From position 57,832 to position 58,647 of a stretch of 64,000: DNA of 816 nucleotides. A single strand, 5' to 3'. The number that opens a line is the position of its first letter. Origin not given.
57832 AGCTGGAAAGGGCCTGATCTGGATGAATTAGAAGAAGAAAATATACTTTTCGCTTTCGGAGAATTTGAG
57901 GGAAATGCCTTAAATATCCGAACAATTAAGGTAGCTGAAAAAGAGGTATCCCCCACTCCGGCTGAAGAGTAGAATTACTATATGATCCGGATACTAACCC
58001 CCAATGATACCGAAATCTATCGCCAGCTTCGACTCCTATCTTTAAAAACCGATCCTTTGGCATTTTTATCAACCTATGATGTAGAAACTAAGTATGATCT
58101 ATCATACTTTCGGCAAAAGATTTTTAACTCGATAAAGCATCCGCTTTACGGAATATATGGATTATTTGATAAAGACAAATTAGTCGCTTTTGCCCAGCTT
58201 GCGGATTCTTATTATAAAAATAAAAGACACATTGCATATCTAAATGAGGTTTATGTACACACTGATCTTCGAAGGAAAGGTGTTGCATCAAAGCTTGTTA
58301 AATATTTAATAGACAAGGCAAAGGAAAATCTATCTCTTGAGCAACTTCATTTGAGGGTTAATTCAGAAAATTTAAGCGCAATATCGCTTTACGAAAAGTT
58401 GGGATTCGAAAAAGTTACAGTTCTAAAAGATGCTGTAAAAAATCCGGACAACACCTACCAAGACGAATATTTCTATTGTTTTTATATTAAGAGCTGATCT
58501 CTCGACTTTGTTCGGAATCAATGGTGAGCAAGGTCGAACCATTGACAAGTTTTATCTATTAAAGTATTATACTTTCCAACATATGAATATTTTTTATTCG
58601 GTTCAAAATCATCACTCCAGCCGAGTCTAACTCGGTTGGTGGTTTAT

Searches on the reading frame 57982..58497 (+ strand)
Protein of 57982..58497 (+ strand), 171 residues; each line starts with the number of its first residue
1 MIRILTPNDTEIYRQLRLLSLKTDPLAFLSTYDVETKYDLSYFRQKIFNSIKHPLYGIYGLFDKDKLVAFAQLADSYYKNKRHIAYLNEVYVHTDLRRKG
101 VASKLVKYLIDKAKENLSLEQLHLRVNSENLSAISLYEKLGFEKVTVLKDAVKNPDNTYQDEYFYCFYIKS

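Call 3: search_protein_families(library=pfam, proteins=[window:57982-58497:+], max_evalue=0.1)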
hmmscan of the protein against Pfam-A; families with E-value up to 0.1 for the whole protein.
window:57982-58497:+ (171 aa): 11 families
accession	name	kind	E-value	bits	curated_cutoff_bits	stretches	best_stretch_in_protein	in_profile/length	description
PF00583.31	Acetyltransf_1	-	1.3e-18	67.8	20.7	1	41-142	22-116/116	Acetyltransferase (GNAT) family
PF13420.13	Acetyltransf_4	-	2.1e-14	54.3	24.3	1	2-159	1-150/155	Acetyltransferase (GNAT) domain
PF13508.13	Acetyltransf_7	-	7.1e-14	52.4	27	1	59-144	6-84/84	Acetyltransferase (GNAT) domain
PF13673.13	Acetyltransf_10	-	1.6e-12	47.9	23.6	1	49-146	24-111/128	Acetyltransferase (GNAT) domain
PF08445.16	FR47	-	6.6e-10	39.3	22.1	1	81-145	18-80/86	FR47-like protein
PF13302.13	Acetyltransf_3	-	1.3e-06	29.5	25.4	1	54-143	52-138/138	Acetyltransferase (GNAT) domain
PF13527.13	Acetyltransf_9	-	3.5e-06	27.5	25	1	56-144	41-126/127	Acetyltransferase (GNAT) domain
PF14542.12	Acetyltransf_CG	-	3.7e-06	27.4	30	1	72-116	11-56/80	GCN5-related N-acetyl-transferase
PF17013.11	Acetyltransf_15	-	8e-06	25.9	35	1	38-150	15-144/210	Putative acetyl-transferase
PF12746.13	GNAT_acetyltran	-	0.0015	18.6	26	1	64-145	165-237/243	GNAT acetyltransferase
PF13880.12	Acetyltransf_13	-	0.0023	18.2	22.8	1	88-114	8-34/69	ESCO1/2 acetyl-transferase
